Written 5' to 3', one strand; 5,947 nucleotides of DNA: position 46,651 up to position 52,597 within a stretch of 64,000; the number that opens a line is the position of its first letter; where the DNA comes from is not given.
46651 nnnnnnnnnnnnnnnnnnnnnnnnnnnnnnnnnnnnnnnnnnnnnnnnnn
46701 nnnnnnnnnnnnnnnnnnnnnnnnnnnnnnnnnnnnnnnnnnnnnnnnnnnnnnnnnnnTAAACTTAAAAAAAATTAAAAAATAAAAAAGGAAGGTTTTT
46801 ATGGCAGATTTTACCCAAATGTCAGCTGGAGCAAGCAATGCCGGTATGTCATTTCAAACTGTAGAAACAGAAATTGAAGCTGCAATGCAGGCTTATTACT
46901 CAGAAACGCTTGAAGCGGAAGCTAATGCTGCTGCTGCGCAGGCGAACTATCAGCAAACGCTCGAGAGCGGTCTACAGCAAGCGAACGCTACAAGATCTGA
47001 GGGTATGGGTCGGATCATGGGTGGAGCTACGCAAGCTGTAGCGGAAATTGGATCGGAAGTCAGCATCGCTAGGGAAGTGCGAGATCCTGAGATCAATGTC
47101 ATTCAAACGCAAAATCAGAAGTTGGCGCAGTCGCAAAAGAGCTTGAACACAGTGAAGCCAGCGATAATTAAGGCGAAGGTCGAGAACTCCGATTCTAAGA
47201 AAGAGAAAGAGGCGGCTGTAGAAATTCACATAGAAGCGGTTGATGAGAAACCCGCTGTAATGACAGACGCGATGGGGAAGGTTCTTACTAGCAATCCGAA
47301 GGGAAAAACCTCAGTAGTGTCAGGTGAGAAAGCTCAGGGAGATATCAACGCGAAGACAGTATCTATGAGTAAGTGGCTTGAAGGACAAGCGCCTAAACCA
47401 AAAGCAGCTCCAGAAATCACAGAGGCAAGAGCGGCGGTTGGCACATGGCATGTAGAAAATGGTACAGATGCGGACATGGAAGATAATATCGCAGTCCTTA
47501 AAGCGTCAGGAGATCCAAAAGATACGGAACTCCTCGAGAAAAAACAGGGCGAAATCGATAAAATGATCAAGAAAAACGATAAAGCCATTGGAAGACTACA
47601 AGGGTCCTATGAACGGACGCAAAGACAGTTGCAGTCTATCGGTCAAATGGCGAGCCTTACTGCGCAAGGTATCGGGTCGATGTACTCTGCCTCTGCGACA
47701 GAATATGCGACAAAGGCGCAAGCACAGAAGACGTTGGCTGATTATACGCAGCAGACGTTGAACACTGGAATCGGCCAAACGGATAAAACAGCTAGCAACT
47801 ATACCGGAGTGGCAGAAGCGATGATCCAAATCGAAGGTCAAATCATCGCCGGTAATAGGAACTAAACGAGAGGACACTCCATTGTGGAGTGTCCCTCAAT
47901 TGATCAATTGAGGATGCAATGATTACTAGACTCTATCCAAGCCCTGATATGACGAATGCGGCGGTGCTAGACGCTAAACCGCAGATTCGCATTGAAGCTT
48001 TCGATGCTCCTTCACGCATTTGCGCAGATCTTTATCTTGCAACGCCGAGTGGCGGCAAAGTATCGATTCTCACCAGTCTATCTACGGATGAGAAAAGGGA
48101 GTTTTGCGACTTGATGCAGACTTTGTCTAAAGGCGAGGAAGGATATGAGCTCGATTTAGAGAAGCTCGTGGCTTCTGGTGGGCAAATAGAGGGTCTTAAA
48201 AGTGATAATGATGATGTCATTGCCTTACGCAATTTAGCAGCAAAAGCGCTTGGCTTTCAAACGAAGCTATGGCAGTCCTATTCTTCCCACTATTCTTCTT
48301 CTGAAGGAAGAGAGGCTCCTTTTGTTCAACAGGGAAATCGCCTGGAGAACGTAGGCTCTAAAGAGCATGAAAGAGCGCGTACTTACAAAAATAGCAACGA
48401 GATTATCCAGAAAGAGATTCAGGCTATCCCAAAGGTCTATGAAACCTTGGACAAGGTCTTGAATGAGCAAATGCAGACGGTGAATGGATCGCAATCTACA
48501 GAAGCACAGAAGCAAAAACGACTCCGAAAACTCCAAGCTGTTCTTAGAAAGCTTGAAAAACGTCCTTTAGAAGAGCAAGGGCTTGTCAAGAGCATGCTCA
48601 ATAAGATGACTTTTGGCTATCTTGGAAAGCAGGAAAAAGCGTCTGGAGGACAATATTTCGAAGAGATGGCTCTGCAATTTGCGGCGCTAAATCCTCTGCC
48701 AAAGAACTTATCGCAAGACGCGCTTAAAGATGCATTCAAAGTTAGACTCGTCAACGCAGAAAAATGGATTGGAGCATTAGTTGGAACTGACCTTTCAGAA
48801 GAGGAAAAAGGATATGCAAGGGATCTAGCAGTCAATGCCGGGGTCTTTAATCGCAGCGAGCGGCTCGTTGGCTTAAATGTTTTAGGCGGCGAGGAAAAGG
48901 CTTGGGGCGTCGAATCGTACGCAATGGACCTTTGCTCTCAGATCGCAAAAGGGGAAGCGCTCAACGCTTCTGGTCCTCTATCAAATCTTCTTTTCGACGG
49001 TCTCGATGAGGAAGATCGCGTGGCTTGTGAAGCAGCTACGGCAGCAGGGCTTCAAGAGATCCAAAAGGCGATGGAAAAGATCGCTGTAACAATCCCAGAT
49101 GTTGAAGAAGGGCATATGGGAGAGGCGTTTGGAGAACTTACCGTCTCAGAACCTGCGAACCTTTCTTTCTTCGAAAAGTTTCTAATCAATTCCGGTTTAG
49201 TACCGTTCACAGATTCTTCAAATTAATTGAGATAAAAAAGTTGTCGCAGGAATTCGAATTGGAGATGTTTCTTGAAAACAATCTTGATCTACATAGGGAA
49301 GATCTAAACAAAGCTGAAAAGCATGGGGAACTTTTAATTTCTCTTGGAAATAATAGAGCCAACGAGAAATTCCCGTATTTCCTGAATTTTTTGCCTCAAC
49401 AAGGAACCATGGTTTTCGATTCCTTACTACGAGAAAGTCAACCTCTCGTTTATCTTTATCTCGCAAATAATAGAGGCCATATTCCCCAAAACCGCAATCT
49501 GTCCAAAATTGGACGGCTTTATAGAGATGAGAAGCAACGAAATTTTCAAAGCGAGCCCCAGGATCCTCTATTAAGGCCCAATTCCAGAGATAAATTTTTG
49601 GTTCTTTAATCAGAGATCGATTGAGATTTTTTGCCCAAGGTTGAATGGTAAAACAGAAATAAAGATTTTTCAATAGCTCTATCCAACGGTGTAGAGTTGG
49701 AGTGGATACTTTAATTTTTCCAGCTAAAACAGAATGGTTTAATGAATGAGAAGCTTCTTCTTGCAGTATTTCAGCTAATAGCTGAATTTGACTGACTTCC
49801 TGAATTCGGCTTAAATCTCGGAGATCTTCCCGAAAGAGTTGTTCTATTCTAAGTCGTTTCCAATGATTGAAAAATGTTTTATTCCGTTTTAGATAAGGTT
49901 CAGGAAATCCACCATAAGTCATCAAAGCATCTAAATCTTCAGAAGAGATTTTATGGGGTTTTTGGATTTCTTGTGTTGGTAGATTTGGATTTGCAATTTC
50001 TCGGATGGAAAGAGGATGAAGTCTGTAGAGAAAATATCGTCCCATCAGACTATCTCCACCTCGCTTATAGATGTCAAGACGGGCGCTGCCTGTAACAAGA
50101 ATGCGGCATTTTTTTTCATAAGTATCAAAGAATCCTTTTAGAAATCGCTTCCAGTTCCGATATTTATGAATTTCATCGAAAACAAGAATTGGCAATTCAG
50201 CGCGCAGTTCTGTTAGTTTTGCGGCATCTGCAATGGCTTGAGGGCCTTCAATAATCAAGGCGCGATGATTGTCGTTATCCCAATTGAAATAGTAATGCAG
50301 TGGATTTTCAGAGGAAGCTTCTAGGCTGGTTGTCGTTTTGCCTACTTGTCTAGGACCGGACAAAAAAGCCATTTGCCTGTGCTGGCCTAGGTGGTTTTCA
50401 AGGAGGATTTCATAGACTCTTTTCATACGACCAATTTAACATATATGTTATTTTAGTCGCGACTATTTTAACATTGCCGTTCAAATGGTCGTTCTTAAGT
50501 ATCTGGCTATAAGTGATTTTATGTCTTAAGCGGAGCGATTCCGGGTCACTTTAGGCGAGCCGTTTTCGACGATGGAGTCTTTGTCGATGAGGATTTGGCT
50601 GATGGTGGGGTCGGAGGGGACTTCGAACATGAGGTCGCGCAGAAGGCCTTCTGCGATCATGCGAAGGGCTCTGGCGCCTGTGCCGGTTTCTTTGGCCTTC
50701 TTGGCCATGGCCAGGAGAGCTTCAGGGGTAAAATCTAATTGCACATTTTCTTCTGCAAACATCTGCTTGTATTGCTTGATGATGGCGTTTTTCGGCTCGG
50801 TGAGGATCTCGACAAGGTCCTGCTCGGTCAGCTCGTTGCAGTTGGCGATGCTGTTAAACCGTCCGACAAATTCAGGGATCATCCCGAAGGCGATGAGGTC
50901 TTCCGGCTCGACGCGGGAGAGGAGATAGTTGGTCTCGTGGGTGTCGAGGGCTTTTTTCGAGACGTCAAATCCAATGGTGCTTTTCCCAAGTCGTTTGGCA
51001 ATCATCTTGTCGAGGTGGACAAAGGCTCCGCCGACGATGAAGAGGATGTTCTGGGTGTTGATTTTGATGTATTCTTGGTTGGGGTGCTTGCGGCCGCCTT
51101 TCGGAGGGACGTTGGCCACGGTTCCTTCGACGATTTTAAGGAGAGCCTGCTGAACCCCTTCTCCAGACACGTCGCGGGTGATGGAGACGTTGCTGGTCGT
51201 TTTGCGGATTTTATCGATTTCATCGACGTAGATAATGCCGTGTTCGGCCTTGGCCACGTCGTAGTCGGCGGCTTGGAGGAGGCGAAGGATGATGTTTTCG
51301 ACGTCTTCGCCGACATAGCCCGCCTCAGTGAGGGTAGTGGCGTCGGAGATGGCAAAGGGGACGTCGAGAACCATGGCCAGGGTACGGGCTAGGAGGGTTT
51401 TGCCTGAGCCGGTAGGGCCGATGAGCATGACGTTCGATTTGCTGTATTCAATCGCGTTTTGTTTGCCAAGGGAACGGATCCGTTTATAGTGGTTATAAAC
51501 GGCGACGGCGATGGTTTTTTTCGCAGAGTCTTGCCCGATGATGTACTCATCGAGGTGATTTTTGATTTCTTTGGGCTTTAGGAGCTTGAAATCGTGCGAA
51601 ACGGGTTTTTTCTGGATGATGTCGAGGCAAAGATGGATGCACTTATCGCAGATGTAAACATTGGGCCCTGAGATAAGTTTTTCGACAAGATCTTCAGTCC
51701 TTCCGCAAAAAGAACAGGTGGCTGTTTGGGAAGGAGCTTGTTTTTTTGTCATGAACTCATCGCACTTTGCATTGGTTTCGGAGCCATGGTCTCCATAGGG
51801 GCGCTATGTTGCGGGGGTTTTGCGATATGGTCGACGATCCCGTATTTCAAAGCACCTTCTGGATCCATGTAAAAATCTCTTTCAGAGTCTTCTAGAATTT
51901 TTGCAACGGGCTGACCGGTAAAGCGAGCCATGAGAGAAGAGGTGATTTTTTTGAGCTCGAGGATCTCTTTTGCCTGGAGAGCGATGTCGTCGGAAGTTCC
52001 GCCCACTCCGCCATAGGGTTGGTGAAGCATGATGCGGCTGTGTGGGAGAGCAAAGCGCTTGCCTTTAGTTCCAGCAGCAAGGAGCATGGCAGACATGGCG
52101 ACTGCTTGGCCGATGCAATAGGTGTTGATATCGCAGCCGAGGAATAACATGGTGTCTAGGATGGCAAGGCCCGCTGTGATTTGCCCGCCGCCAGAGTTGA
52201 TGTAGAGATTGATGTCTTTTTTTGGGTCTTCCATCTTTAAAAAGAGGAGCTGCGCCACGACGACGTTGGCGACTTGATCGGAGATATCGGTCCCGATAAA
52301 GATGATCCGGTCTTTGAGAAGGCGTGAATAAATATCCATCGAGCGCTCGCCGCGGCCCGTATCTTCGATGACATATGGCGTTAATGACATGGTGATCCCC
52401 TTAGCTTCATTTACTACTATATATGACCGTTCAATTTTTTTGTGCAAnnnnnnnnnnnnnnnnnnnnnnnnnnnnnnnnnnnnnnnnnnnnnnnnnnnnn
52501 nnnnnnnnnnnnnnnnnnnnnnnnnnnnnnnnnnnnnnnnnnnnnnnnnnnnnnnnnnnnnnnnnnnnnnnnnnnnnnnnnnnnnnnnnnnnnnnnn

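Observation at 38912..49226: Six-gene operon of unrecognisable Ser/Thr/Ala/Gln-rich proteins beside the injectisome needle block: candidate undescribed T3SS tip/translocon/effector module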

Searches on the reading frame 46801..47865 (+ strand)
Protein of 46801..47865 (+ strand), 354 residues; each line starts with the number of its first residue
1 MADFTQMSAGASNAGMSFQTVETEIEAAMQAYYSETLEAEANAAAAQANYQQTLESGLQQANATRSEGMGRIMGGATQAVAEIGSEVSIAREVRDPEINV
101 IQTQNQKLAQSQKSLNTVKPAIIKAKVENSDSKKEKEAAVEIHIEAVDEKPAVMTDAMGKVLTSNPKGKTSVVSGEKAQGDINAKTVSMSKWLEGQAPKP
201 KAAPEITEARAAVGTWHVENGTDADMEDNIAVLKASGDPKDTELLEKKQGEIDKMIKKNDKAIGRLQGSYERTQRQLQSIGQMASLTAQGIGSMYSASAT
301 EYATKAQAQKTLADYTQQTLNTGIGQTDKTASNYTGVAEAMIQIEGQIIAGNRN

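Call 4: search_protein_families(library=pfam, proteins=[window:46801-47865:+], max_evalue=1)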
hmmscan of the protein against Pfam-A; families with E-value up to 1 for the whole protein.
window:46801-47865:+ (354 aa): 1 family
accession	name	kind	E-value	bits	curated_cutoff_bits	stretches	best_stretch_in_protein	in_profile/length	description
PF03938.19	OmpH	-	0.4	11.3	32.4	1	14-86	31-110/141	Outer membrane protein (OmpH-like)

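Call 5: search_protein_families(library=ncbifam, proteins=[window:46801-47865:+], max_evalue=1)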
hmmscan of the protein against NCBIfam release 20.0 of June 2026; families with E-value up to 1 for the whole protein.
window:46801-47865:+ (354 aa): 1 family
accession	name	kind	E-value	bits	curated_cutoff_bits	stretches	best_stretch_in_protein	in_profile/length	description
NF035935.1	ESAT6_3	subfamily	0.17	12.1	100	1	244-340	9-92/98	pore-forming ESAT-6 family protein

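Call 18: search_solved_structures(query=window:46801-47862:+, max_evalue=1)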
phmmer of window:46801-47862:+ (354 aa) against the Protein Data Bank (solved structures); distinct sequences matched with E-value up to 1: 0.

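Call 56: search_solved_structures(query=A7, max_evalue=10)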
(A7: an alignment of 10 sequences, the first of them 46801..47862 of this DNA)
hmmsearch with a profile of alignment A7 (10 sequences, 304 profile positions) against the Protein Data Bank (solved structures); distinct sequences matched with E-value up to 10: 20.
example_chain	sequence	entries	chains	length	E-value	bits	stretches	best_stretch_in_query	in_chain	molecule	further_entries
9vu9_A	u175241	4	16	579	0.032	17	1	79-241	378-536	Small conductance calcium-activated potassium channel protein 2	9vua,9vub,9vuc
8qcw_A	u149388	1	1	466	0.076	15.8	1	141-217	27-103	non-specific serine/threonine protein kinase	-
6nr8_4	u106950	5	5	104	0.12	15.1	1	151-221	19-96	Prefoldin subunit 4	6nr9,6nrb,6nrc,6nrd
7wu7_4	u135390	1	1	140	0.16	14.7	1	146-226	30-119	Prefoldin subunit 4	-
8ek4_A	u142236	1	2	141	0.19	14.5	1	182-262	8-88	Ice-binding protein TIP-99a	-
9ygm_LG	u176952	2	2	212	0.25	14.1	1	128-229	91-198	60S ribosomal protein eL6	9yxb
8ev8_A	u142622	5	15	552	0.32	13.7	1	150-240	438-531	Cyclic nucleotide-gated cation channel alpha-3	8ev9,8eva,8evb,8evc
9ill_A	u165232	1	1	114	0.35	13.6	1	148-215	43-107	Transcriptional regulator SarA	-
6zff_A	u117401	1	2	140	0.43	13.3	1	196-254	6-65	DNA double-strand break repair Rad50 ATPase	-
8etp_A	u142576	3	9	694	0.51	13.1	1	150-240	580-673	Cyclic nucleotide-gated cation channel alpha-3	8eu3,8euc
9ilk_A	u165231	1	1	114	0.62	12.8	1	148-213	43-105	Transcriptional regulator SarA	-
8amr_A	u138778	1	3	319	1.1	12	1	219-285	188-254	Tripartite motif-containing protein 3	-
7rhs_A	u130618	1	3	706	1.1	11.9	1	150-240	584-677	Cyclic nucleotide-gated cation channel alpha-3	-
1l8d_A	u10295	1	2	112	1.6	11.4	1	211-254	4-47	DNA double-strand break repair rad50 ATPase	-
4ll7_A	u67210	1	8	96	1.8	11.3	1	138-224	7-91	SWI5-dependent HO expression protein 3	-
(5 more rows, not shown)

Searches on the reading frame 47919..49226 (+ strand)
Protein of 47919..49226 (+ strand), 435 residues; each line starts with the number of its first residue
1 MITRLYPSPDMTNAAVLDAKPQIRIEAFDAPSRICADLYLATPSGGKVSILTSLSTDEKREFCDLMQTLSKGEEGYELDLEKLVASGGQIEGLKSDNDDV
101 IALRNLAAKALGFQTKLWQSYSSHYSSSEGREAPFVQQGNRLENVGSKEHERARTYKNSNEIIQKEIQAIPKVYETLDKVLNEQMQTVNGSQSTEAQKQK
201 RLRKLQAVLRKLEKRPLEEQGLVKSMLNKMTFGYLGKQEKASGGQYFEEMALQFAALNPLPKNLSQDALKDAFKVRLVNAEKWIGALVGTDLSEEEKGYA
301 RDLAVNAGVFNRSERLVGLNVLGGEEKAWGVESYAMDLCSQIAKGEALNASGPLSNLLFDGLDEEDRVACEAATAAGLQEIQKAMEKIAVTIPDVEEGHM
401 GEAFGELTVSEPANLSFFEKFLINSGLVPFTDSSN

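Call 4: search_protein_families(library=pfam, proteins=[window:47919-49226:+], max_evalue=1)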
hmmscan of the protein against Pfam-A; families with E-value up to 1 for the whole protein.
window:47919-49226:+ (435 aa): 2 families
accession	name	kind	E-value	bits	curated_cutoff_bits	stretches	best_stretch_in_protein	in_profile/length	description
PF01763.21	Herpes_UL6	-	0.017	14.1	27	1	155-238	349-431/562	Herpesvirus UL6 like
PF05327.17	RRN3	-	0.13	11.2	25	1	140-214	124-196/558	RNA polymerase I specific transcription initiation factor RRN3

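Call 5: search_protein_families(library=ncbifam, proteins=[window:47919-49226:+], max_evalue=1)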
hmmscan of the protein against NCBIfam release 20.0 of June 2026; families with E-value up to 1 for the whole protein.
window:47919-49226:+ (435 aa): 1 family
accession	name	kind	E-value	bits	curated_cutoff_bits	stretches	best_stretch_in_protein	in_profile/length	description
TIGR04320.1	Surf_Exclu_PgrA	domain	0.0052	16.2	70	1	110-219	217-317/360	SEC10/PgrA surface exclusion domain-containing protein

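Call 12: find_homologous_proteins(query=window:47919-49223:+, max_evalue=0.001)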
Query window:47919-49223:+ (435 aa): 1 proteins with E <= 0.001 among 8000 candidates.
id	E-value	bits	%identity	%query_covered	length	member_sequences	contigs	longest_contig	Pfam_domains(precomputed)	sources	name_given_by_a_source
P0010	5.0e-281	950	100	100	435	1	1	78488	-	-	-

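Call 89: search_solved_structures(query=A9, max_evalue=10)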
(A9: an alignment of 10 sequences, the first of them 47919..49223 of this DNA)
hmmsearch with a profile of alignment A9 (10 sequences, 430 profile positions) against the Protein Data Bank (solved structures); distinct sequences matched with E-value up to 10: 4.
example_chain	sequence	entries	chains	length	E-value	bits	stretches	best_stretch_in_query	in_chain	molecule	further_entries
6qrl_A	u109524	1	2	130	0.24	13.7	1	17-83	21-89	Hybrid kinase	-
9jm1_A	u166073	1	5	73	0.34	13.1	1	267-318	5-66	light-responsive oligomer C2-5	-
10ss_a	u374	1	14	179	0.44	12.8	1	34-101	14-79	Ferrous iron transporter B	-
4n83_A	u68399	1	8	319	1.6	10.9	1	344-388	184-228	Ribonucleoside-diphosphate reductase subunit beta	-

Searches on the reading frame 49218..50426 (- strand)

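Call 6: search_protein_families(library=pfam, proteins=[window:49218-50426:-], max_evalue=0.01)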
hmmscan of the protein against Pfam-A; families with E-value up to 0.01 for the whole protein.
window:49218-50426:- (402 aa): 4 families
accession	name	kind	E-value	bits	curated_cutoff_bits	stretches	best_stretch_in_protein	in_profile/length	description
PF13635.12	DUF4143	-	7.5e-26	91.2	28.1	1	200-347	2-159/160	Domain of unknown function (DUF4143)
PF13173.12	AAA_14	-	8.5e-26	90.9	27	1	17-144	2-128/129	AAA domain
PF00004.35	AAA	-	0.0072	17.2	21.2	0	21-89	2-69/131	ATPase family associated with various cellular activities (AAA)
PF04313.20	HSDR_N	-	0.0096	16.2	25.1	0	323-355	122-157/198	Type I restriction enzyme R protein N terminus (HSDR_N)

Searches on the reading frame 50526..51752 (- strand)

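Call 19: search_protein_families(library=pfam, proteins=[window:50526-51752:-], max_evalue=0.0001)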
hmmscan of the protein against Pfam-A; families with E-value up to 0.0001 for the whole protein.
window:50526-51752:- (408 aa): 9 families
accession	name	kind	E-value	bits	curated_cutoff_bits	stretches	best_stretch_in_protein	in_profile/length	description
PF07724.20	AAA_2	-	2.7e-32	112.5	27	1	105-301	3-165/166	AAA domain (Cdc48 subfamily)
PF06689.19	zf-C4_ClpX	-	2.3e-17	63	27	1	12-47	2-38/39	ClpX C4-type zinc finger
PF00004.35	AAA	-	3.7e-13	50.5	21.2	1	108-225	1-99/131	ATPase family associated with various cellular activities (AAA)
PF10431.15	ClpB_D2-small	-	5.1e-09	36.5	21.9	1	308-382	1-71/81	C-terminal, D2-small domain, of ClpB protein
PF00493.29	MCM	-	5.7e-06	26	23.3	1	62-187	17-138/224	MCM P-loop domain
PF07728.20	AAA_5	-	1.1e-05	25.9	22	1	107-188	1-84/139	AAA domain (dynein-related subfamily)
PF01078.27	Mg_chelatase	-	1.3e-05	25.2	20.3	0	106-129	23-46/207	Magnesium chelatase, subunit ChlI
PF05496.18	RuvB_N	-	5.7e-05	23.4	27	0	66-187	5-101/159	Holliday junction DNA helicase RuvB P-loop domain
PF13401.12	AAA_22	-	9.9e-05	23.1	27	0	104-144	4-47/130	AAA domain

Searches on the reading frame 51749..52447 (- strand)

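Call 19: search_protein_families(library=pfam, proteins=[window:51749-52447:-], max_evalue=0.0001)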
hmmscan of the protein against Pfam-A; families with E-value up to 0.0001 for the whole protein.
window:51749-52447:- (232 aa): 1 family
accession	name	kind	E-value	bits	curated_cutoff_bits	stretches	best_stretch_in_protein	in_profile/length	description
PF00574.28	CLP_protease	-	2.9e-70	236.3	20.2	1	32-210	2-180/182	Clp protease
